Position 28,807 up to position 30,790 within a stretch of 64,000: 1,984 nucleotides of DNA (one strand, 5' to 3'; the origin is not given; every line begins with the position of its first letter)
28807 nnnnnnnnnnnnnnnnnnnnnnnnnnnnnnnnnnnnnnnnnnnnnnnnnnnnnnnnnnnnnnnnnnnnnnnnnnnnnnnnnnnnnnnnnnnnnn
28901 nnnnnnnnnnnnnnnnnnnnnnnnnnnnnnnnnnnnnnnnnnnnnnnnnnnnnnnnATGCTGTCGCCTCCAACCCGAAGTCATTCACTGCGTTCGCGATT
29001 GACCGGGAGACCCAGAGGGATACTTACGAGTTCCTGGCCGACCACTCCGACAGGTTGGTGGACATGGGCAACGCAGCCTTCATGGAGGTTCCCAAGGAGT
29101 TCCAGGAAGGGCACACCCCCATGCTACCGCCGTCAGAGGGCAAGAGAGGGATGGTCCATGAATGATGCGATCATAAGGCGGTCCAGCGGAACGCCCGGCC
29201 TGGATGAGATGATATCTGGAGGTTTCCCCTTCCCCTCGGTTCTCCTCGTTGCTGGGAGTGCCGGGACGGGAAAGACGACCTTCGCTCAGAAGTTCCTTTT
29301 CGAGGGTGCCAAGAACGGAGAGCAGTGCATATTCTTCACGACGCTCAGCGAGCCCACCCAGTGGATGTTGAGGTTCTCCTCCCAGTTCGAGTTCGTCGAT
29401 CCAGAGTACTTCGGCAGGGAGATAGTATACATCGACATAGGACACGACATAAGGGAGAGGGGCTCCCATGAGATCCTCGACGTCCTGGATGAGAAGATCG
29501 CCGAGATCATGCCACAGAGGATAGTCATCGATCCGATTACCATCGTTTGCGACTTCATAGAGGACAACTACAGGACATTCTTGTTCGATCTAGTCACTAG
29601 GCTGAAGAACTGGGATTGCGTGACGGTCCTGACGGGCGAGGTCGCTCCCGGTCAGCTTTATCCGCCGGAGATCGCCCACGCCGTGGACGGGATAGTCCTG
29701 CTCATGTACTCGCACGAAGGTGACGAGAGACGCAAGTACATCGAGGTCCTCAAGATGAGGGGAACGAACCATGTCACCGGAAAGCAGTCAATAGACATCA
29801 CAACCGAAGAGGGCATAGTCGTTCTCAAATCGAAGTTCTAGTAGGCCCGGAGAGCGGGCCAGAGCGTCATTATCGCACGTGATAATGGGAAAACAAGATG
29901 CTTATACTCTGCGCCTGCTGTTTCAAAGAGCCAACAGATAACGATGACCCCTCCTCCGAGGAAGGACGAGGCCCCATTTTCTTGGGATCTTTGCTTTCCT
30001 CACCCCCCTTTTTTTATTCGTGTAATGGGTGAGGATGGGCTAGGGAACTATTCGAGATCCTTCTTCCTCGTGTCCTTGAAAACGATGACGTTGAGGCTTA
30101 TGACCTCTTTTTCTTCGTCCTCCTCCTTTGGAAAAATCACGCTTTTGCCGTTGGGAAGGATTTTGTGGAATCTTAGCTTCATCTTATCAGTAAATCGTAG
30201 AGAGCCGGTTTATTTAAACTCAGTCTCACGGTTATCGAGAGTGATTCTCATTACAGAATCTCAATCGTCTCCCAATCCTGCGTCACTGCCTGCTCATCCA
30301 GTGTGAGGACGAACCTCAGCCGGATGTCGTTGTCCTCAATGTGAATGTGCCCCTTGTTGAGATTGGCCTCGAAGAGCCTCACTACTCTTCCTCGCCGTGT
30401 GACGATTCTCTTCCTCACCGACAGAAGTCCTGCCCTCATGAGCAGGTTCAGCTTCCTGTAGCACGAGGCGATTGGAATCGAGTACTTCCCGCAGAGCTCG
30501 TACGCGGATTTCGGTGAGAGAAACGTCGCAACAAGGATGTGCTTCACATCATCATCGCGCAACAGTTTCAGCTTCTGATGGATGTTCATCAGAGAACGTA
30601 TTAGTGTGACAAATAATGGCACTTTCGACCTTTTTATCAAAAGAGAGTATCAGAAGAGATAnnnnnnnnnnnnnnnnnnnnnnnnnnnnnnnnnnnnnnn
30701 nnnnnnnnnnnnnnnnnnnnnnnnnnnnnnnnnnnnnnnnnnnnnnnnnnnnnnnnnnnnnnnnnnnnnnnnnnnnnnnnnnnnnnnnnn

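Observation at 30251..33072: Two-domain KaiC-like ATPase followed by three tandem paralogous small wHTH genes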

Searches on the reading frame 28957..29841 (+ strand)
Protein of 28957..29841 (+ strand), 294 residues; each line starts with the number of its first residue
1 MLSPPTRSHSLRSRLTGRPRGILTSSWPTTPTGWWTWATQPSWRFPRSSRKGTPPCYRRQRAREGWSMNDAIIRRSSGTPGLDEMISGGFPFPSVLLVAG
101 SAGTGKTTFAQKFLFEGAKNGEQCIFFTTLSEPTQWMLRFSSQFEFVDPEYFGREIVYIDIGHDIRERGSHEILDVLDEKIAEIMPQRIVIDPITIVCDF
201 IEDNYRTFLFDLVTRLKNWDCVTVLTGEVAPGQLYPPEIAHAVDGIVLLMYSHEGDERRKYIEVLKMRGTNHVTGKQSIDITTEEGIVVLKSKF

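Call 3: search_protein_families(library=pfam, proteins=[window:28957-29841:+], max_evalue=0.1)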
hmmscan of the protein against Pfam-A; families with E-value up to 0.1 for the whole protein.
window:28957-29841:+ (294 aa): 14 families
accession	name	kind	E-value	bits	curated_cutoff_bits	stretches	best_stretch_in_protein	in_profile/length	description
PF06745.19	ATPase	-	1.2e-42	146.4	26.6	1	77-292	3-229/231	KaiC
PF05625.17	PAXNEB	-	7.4e-05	22.4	28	1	67-137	11-82/366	PAXNEB protein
PF20720.3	nSTAND3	-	0.00019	21.6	27.2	1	95-157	19-80/155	Novel STAND NTPase 3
PF05729.18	NACHT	-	0.001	19.3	26.7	1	95-130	2-42/167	NACHT domain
PF13481.12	AAA_25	-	0.001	19.2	27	1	79-142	19-93/195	AAA domain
PF03796.21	DnaB_C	-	0.0063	16.4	27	1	77-143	4-70/255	DnaB-like helicase C terminal domain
PF13401.12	AAA_22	-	0.018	15.8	27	1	94-191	6-90/130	AAA domain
PF13191.12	AAA_16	-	0.032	15.2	32.6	1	93-115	24-46/167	AAA ATPase domain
PF06414.18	Zeta_toxin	-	0.035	14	22.3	1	93-120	16-42/199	Zeta toxin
PF09848.15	SLFN-g3_helicase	-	0.038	13.7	24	1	94-125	2-35/354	Schlafen group 3, DNA/RNA helicase domain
PF00154.27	RecA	-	0.043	13.7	27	1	72-127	30-86/262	recA bacterial DNA recombination protein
PF13479.12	AAA_24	-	0.069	13.4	27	0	95-127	4-28/195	AAA domain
PF25199.1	nSTAND_NTPase5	-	0.075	13.3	34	0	91-116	39-64/145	Novel STAND NTPase 5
PF13173.12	AAA_14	-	0.093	13.2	27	0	95-146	4-54/129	AAA domain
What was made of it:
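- Checked: A single-domain KaiC gene lies at 29158..29841 (PF06745, E 1e-42) (call 3).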

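Call 4: search_protein_families(library=ncbifam, proteins=[window:28957-29841:+], max_evalue=0.1)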
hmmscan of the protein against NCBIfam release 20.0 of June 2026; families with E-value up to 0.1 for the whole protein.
window:28957-29841:+ (294 aa): 17 families
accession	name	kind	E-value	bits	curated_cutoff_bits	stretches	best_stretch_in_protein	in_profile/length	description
TIGR03880.1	KaiC_arch_3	hypoth_equivalog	4.9e-31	108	249.45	1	78-291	1-219/224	KaiC domain-containing protein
NF006799.0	PRK09302.1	equivalog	2.6e-27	95.6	408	1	71-290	9-239/515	circadian clock protein KaiC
TIGR03877.1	thermo_KaiC_1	hypoth_equivalog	2.8e-25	89.2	307.25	1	74-293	3-236/238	KaiC domain-containing protein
TIGR02655.1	circ_KaiC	equivalog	4.4e-24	85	546.25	2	72-204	242-372/484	circadian clock protein KaiC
TIGR03881.1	KaiC_arch_4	hypoth_equivalog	8.5e-22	78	247.8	1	74-291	2-230/231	KaiC domain-containing protein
NF052589.1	ArlH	equivalog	4.6e-16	59.2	215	1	80-290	7-224/229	archaellum protein ArlH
NF004723.0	PRK06067.1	subfamily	4.7e-15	55.8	194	1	76-289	17-235/243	flagellar accessory protein FlaH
TIGR03878.1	thermo_KaiC_2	hypoth_equivalog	2.6e-11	43.4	232.2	1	87-225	30-171/259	KaiC domain-containing protein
NF006320.0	PRK08533.1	equivalog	4.3e-05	23.2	215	1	82-208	13-142/230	flagellar accessory protein FlaH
NF004629.0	PRK05973.1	equivalog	0.00021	20.4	156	1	65-131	40-102/237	DNA helicase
TIGR00416.1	sms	equivalog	0.0011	17.7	403.05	1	72-194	73-179/454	DNA repair protein RadA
TIGR00665.1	DnaB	equivalog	0.029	13.2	385.25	1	76-141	179-244/435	replicative DNA helicase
NF003301.0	PRK04301.1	equivalog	0.036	13.2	259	1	70-112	78-120/316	DNA repair and recombination protein RadA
NF007931.0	PRK10646.1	equivalog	0.063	13.2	246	0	88-135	23-70/153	tRNA (adenosine(37)-N6)-threonylcarbamoyltransferase complex ATPase subunit type 1 TsaE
NF006861.0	PRK09361.1-1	equivalog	0.072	12.6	278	0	76-129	6-59/235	DNA repair and recombination protein RadB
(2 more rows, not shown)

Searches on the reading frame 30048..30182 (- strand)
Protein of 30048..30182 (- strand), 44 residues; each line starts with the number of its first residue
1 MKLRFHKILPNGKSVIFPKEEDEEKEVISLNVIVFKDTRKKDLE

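Call 57: search_protein_families(library=pfam, proteins=[window:30051-30182:-], max_evalue=1)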
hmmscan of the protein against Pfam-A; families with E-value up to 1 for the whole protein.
seq(44 aa): 0 families

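Call 70: find_homologous_proteins(query=A4, max_evalue=0.001)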
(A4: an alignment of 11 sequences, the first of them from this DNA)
Query A4 (11 sequences) (44 aa, profile of the alignment): 94 proteins with E <= 0.001 among 96 candidates.
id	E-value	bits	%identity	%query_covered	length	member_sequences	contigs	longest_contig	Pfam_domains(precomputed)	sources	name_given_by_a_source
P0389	1.8e-21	93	45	100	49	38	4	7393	-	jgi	-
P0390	1.9e-21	93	54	93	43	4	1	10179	-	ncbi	-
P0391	3.0e-21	92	49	93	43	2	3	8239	-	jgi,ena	-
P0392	4.9e-21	92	49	93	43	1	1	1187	-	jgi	-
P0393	6.7e-21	91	51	93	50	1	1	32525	-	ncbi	-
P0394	7.3e-21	91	54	89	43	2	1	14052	-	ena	-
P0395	8.4e-21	91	48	100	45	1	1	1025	-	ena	-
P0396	1.0e-20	91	51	89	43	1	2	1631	-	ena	-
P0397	1.1e-20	91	52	100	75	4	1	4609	-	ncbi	-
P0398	1.2e-20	90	49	89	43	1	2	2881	-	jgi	-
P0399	2.0e-20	90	48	100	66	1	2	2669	-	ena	-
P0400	2.3e-20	90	49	89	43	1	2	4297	-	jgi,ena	-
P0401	2.3e-20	90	49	89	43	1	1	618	-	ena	-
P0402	2.3e-20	90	49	89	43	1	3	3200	-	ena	-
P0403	3.7e-20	89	46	89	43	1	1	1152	-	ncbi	-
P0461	1.8e-17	80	100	100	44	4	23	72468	-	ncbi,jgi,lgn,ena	ncbi:MAG: hypothetical protein V3V91_00175 [Thermoplasmata archaeon]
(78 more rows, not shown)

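Call 76: find_encoding_contigs(protein=P0461, flank=6000, max_places=6)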
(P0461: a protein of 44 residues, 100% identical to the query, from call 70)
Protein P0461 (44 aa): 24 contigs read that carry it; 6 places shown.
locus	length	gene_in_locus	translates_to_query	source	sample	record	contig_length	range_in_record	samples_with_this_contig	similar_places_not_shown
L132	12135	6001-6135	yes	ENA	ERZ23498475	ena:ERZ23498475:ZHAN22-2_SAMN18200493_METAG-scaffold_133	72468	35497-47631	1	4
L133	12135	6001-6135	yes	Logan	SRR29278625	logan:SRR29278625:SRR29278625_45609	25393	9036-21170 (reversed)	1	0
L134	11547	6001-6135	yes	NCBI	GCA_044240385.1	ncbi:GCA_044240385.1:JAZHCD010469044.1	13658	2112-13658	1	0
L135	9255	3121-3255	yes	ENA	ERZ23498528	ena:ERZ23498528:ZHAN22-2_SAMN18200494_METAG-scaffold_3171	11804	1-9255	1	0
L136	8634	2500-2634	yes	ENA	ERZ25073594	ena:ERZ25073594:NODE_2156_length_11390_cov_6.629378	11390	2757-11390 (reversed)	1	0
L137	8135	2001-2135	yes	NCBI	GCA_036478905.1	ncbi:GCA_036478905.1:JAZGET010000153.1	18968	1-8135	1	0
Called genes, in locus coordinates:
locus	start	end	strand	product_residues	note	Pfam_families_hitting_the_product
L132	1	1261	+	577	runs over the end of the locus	PF14716:HHH_8, PF00633:HHH (faint), PF11798:IMS_HHH (faint), PF14520:HHH_5, PF14791:DNA_pol_B_thumb, PF02811:PHP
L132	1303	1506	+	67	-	PF07311:Dodecin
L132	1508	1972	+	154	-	PF04969:CS (weak), PF17886:ArsA_HSP20 (weak)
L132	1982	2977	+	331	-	PF03167:UDG, PF00293:NUDIX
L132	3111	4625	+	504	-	PF06745:ATPase (faint), PF07088:GvpD_P-loop, PF23442:DUF7125 (faint), PF20440:GvpD_bR2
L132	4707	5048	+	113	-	PF12840:HTH_20 (weak)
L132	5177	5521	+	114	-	PF12840:HTH_20 (weak), PF01978:TrmB (weak), PF13412:HTH_24 (weak)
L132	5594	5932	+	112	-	-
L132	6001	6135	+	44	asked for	-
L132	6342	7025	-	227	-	PF06745:ATPase, PF23442:DUF7125 (weak)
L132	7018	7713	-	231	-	-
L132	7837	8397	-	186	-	PF00156:Pribosyltran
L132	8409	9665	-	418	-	PF01979:Amidohydro_1, PF07969:Amidohydro_3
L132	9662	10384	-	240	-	PF01048:PNP_UDP_1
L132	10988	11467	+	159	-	-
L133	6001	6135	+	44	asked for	-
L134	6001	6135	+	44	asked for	-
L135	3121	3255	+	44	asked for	-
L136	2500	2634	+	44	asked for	-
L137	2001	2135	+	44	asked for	-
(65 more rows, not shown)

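Call 77: search_protein_families(library=padloc, proteins=[window:30048-30182:-], max_evalue=0.01)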
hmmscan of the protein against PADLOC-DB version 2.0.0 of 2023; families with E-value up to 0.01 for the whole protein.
window:30048-30182:- (44 aa): 0 families

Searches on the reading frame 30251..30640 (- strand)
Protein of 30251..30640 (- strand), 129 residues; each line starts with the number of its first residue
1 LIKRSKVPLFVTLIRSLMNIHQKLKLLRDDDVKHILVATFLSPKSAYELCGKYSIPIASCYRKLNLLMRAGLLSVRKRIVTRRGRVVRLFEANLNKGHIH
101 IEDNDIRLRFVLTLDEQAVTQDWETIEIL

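Call 3: search_protein_families(library=pfam, proteins=[window:30251-30640:-], max_evalue=0.1)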
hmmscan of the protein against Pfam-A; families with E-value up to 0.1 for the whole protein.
window:30251-30640:- (129 aa): 2 families
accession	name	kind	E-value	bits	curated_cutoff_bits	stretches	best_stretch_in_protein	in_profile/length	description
PF01978.25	TrmB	-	0.022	15.1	25.6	1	42-78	21-57/68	Sugar-specific transcriptional regulator TrmB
PF12840.13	HTH_20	-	0.037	14.5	27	0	46-76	24-51/51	Helix-turn-helix domain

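Call 4: search_protein_families(library=ncbifam, proteins=[window:30251-30640:-], max_evalue=0.1)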
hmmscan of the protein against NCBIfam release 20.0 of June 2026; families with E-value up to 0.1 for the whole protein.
window:30251-30640:- (129 aa): 0 families

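Call 77: search_protein_families(library=padloc, proteins=[window:30251-30589:-], max_evalue=0.01)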
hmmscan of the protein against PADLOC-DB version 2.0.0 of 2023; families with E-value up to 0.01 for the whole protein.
window:30251-30589:- (112 aa): 3 families
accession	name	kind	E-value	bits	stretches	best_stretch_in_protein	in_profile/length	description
PDLC01438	Csa3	-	0.0044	15.1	1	8-79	143-208/305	"CAS-I,CAS-II,CAS-III,CAS-IV,CAS-V,CAS-VI; associated_signaling"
PDLC01858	CARF3--CARF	-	0.0046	14.9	1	12-66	143-199/204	-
PDLC01848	CARF3--CARF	-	0.0071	14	1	12-70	136-192/197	-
